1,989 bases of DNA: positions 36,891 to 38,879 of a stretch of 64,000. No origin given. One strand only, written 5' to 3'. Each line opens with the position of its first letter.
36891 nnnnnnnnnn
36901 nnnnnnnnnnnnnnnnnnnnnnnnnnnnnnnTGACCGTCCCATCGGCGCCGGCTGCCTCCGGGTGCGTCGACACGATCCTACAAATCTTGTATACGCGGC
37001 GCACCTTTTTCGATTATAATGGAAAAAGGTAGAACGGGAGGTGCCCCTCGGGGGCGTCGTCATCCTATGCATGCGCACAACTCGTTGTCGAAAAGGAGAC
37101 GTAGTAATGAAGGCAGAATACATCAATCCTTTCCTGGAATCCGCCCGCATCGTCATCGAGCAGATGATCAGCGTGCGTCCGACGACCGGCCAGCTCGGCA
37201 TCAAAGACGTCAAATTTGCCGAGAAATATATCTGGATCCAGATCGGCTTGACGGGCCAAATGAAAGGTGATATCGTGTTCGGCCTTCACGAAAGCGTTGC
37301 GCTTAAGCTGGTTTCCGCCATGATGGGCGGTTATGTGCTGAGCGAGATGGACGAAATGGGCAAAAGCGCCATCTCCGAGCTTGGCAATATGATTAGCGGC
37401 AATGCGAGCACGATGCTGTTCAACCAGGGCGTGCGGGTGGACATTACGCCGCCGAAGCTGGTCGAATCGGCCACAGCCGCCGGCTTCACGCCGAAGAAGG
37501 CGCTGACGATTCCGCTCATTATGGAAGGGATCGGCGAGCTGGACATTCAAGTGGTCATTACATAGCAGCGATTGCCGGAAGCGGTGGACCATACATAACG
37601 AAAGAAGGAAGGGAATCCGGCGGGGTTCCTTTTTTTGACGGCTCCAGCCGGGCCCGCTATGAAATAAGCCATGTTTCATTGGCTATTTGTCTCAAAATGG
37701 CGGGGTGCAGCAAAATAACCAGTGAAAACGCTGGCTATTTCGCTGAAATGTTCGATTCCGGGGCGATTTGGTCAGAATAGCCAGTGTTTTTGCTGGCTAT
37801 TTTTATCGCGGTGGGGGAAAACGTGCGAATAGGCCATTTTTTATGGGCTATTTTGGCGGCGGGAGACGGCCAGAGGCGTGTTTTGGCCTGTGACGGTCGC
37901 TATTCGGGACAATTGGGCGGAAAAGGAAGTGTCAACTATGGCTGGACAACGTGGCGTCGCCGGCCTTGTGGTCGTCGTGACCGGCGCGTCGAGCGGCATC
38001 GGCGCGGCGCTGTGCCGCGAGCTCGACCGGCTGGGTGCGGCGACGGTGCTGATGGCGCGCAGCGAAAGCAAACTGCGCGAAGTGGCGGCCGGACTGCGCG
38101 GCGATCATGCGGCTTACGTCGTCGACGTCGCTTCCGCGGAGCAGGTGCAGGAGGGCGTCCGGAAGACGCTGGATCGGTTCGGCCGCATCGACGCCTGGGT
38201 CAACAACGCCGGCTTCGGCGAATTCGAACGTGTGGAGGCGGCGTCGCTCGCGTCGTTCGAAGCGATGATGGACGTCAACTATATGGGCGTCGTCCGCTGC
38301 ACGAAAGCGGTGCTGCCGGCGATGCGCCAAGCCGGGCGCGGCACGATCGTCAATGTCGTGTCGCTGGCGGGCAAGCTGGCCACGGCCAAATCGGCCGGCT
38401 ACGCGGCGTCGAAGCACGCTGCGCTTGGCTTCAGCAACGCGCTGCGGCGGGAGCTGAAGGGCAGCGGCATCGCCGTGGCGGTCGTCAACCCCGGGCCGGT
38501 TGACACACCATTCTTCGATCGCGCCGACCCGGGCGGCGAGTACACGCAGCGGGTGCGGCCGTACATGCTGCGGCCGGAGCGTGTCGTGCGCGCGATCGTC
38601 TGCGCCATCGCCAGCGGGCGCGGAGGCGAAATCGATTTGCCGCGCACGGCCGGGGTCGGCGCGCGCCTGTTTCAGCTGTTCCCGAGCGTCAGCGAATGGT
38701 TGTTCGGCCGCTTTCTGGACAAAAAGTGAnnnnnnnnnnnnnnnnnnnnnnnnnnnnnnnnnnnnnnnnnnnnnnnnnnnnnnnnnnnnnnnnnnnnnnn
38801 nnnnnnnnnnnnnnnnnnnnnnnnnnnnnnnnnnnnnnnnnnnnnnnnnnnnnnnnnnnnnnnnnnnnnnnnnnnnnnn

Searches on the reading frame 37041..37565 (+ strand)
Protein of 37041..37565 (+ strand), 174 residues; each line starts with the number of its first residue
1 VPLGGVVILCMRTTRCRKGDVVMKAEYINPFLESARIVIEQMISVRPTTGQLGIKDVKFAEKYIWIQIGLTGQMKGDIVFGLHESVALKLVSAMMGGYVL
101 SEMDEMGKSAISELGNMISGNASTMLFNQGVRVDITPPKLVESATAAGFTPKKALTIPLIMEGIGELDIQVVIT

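Call 11: search_protein_families(library=pfam, proteins=[window:37041-37565:+])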
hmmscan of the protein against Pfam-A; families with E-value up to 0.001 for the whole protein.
window:37041-37565:+ (174 aa): 2 families
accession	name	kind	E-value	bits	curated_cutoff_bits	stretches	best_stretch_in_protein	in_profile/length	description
PF13690.11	CheX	-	4.1e-14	52.9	27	1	67-145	4-77/94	Chemotaxis phosphatase CheX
PF04509.17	CheC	-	3.4e-11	43.3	22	1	106-141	1-37/38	CheC-like family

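Call 29: find_homologous_proteins(query=window:37041-37565:+, max_evalue=1e-10)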
Query window:37041-37565:+ (174 aa): 909 proteins with E <= 1e-10 among 936 candidates; the best 120 are listed.
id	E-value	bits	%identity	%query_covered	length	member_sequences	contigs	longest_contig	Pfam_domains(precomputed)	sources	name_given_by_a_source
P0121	4.6e-90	317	100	87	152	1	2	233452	PF13690.12,PF04509.18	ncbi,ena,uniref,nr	ncbi:MAG: chemotaxis protein CheX [Paenibacillaceae bacterium]|uniref:chemotaxis protein CheX n=1 Ta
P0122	1.5e-89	316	99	87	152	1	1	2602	PF13690.12,PF04509.18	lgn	-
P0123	3.0e-89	315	99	87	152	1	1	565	PF13690.12,PF04509.18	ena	-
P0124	1.2e-85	303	94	87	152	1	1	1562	PF13690.12,PF04509.18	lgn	-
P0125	2.6e-83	296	89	87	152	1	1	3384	PF13690.12,PF04509.18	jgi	jgi:chemotaxis protein CheX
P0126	3.2e-83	295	84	95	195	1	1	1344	PF13690.12,PF04509.18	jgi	jgi:chemotaxis protein CheX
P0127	8.6e-83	294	89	87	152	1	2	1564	PF13690.12,PF04509.18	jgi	jgi:chemotaxis protein CheX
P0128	2.3e-82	292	84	95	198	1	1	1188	PF13690.12,PF04509.18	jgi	jgi:chemotaxis protein CheX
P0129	3.0e-82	292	91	87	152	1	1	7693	PF13690.12,PF04509.18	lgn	-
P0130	3.3e-82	292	88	87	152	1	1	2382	PF13690.12,PF04509.18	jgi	jgi:chemotaxis protein CheX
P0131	3.8e-82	292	90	87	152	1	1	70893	PF13690.12,PF04509.18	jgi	jgi:chemotaxis protein CheX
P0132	4.6e-82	291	90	87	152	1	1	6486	PF13690.12,PF04509.18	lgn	-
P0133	5.6e-82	291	88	87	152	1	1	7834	PF13690.12,PF04509.18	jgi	jgi:chemotaxis protein CheX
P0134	6.1e-82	291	88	87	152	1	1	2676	PF13690.12,PF04509.18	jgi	jgi:chemotaxis protein CheX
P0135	6.5e-82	291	88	87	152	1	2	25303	PF13690.12,PF04509.18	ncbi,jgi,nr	ncbi:MAG: chemotaxis protein CheC [Bacilli bacterium]|jgi:chemotaxis protein CheX|nr:chemotaxis prot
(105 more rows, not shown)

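Call 30: find_encoding_contigs(protein=P0121, flank=10000, max_places=6)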
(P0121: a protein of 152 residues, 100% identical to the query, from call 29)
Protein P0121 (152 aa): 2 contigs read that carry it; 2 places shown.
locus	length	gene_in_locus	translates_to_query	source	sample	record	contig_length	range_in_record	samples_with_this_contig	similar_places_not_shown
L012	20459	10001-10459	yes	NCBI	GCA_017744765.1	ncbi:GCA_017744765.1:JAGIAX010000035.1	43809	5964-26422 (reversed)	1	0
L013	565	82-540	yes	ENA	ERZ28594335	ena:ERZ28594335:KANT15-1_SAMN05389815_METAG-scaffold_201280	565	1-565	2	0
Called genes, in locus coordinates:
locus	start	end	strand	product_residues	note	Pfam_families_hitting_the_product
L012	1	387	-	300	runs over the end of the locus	PF00126:HTH_1, PF03466:LysR_substrate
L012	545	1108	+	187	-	PF03551:PadR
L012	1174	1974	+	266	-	PF02129:Peptidase_S15 (weak), PF01738:DLH, PF20434:BD-FAE, PF12146:Hydrolase_4 (faint), PF12697:Abhydrolase_6 (faint), PF00326:Peptidase_S9, PF02230:Abhydrolase_2 (faint)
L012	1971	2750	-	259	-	PF00702:Hydrolase, PF13344:Hydrolase_6, PF13419:HAD_2 (faint), PF13242:Hydrolase_like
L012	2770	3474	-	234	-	-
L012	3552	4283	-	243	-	-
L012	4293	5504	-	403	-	PF13421:Band_7_1, PF01145:Band_7 (weak), PF17032:Zn_ribbon_15 (faint), PF10571:UPF0547 (faint), PF12773:DZR, PF13240:Zn_Ribbon_1 (faint), PF13248:Zn_ribbon_3 (faint), PF12773:DZR, +1 more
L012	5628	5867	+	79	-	PF13031:DUF3892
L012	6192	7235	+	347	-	PF00005:ABC_tran, PF13304:AAA_21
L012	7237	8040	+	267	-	PF06182:ABC2_membrane_6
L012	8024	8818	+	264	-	PF06182:ABC2_membrane_6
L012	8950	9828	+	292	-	PF00226:DnaJ (weak)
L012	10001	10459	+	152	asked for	PF13690:CheX, PF04509:CheC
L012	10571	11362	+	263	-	PF00106:adh_short, PF08659:KR, PF13561:adh_short_C2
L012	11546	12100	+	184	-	PF04309:G3P_antiterm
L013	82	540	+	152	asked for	PF13690:CheX, PF04509:CheC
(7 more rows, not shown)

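Call 33: find_encoding_contigs(protein=P0122, flank=10000, max_places=4)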
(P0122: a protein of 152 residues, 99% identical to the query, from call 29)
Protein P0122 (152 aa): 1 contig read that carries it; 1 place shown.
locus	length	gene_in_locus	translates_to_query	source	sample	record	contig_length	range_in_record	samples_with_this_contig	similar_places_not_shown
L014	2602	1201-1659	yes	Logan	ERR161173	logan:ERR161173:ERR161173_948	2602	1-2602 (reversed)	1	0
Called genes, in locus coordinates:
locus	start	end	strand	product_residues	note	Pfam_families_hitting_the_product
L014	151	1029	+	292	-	PF00226:DnaJ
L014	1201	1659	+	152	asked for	PF13690:CheX, PF04509:CheC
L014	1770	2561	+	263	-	PF00106:adh_short, PF08659:KR, PF13561:adh_short_C2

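Call 34: find_encoding_contigs(protein=P0129, flank=10000, max_places=4)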
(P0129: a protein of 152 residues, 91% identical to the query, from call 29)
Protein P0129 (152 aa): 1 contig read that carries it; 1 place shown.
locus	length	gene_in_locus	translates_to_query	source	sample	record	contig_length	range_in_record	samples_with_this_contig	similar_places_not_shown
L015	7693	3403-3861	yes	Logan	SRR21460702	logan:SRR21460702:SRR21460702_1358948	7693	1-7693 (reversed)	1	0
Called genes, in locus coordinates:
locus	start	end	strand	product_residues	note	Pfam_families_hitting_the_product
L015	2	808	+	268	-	?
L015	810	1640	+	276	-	PF06182:ABC2_membrane_6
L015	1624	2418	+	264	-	PF06182:ABC2_membrane_6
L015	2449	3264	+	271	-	PF04294:VanW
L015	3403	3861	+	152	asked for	PF13690:CheX, PF04509:CheC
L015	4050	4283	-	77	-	PF03698:UPF0180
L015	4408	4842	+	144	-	PF06935:DUF1284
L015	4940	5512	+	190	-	PF04542:Sigma70_r2, PF08281:Sigma70_r4_2, PF04545:Sigma70_r4 (weak)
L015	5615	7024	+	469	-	PF00270:DEAD, PF04851:ResIII (faint), PF00271:Helicase_C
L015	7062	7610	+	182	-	-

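Call 35: find_encoding_contigs(protein=P0131, flank=10000, max_places=4)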
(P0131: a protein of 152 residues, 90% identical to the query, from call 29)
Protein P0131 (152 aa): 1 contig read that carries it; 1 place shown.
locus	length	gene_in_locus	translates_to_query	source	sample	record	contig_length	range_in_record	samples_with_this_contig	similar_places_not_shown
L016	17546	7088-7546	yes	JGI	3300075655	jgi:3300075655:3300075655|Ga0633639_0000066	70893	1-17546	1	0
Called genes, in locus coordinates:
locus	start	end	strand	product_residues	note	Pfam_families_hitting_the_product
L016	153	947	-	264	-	PF00702:Hydrolase, PF13344:Hydrolase_6, PF13242:Hydrolase_like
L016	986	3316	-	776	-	PF02562:PhoH (faint), PF00580:UvrD-helicase, PF09848:SLFN-g3_helicase (faint), PF13245:AAA_19 (faint), PF13361:UvrD_C (weak), PF13538:UvrD_C_2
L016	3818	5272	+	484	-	PF00390:malic, PF03949:Malic_M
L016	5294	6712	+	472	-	PF00206:Lyase_1, PF10415:FumaraseC_C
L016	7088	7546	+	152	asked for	PF13690:CheX, PF04509:CheC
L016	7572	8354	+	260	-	PF00106:adh_short, PF08659:KR, PF13561:adh_short_C2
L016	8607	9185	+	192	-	PF04542:Sigma70_r2, PF07638:Sigma70_ECF (weak), PF08281:Sigma70_r4_2, PF04545:Sigma70_r4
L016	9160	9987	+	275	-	PF14285:DUF4367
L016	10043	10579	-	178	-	-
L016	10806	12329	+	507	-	PF00270:DEAD, PF04851:ResIII, PF00271:Helicase_C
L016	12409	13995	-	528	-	PF12831:FAD_oxidored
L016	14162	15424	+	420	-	PF00395:SLH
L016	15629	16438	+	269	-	PF01209:Ubie_methyltran, PF08241:Methyltransf_11, PF08242:Methyltransf_12, PF13649:Methyltransf_25, PF13847:Methyltransf_31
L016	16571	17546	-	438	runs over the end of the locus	PF00155:Aminotran_1_2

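Call 70: find_encoding_contigs(protein=P0124, flank=10000, max_places=4)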
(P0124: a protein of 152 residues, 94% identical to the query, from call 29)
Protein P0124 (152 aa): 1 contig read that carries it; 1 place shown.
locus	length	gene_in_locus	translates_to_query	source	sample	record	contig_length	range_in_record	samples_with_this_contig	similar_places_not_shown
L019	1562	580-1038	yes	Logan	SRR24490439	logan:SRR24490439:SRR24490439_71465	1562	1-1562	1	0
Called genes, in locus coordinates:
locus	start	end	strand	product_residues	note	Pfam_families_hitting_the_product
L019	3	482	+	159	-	?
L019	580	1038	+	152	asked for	PF13690:CheX, PF04509:CheC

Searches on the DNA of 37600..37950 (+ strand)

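Call 27: search_dna_similar(query=window:37655-37860:+, collection=plasmids, mode=distant, max_evalue=0.01)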
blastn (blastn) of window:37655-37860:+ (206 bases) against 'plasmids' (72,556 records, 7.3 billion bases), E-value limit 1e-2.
No match.

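Call 28: search_dna_similar(query=window:37655-37860:+, collection=phages, mode=distant, max_evalue=0.01)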
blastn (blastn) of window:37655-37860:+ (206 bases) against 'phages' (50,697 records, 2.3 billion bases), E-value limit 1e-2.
No match.
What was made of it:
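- Nothing related was found in 72,556 plasmids or 50,697 phage records (calls 27, 28).
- Tried and rejected: blastn against plasmids and phages (calls 27, 28): no match.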

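Call 47: search_rna_families(source=window, start=37600, end=37950, threshold=evalue, max_evalue=10)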
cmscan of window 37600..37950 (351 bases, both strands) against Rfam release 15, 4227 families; matches with E-value up to 10: 8.
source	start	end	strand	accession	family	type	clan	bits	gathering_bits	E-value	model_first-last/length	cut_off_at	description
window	37719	37796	+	RF04214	MIR7526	Gene; miRNA;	-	25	110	0.0057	1-113/113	no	MIR7526 microRNA precursor family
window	37717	37799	+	RF04038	mir-5985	Gene; miRNA;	-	23.6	100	0.027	1-74/74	no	mir-5985 microRNA precursor family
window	37600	37639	+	RF04319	BTncRNA_FopS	Gene; sRNA;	-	15.7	56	5.8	29-71/71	5'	Bacteroidetes FopS (family of paralogous sRNAs)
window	37719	37796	+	RF03237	MIR6425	Gene; miRNA;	-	15.4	142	1.9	1-125/125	no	MIR6425 microRNA precursor family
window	37768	37812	+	RF03272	mir-2187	Gene; miRNA;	-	15.3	67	7.5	1-62/62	no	mir-2187 microRNA precursor family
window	37709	37810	+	RF02053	STnc430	Gene; sRNA;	-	14.6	47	9.9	1-162/162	no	Enterobacterial sRNA STnc430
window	37759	37782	+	RF02448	SpR20_sRNA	Gene; sRNA;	-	13.7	45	2.5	19-42/45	no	Streptococcus sRNA SpR20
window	37846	37869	+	RF02207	WT1-AS_5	Gene; lncRNA;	-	10.3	80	4.9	1-79/79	no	WT1 antisense RNA conserved region 5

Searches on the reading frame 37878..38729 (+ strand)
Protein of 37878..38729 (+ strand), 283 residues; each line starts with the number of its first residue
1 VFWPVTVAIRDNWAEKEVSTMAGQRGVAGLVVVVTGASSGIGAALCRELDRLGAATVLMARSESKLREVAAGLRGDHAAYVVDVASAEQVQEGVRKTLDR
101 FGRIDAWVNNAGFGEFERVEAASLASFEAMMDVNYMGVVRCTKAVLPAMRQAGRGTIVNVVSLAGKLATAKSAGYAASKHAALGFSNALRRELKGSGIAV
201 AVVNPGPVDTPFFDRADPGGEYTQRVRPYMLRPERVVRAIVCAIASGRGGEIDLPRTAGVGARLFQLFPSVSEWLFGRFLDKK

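Call 11: search_protein_families(library=pfam, proteins=[window:37878-38729:+])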
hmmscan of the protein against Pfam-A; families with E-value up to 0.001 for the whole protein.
window:37878-38729:+ (283 aa): 4 families
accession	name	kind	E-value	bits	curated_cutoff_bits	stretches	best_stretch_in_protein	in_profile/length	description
PF00106.31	adh_short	-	6e-54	182.9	26.6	1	31-214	2-188/195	short chain dehydrogenase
PF13561.12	adh_short_C2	-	6.1e-37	127.9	27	1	36-219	1-187/236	Enoyl-(Acyl carrier protein) reductase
PF08659.16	KR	-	1.1e-08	35.6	22.6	1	32-208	3-178/180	KR domain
PF01370.27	Epimerase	-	0.00024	21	20.9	1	32-193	1-160/240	NAD dependent epimerase/dehydratase family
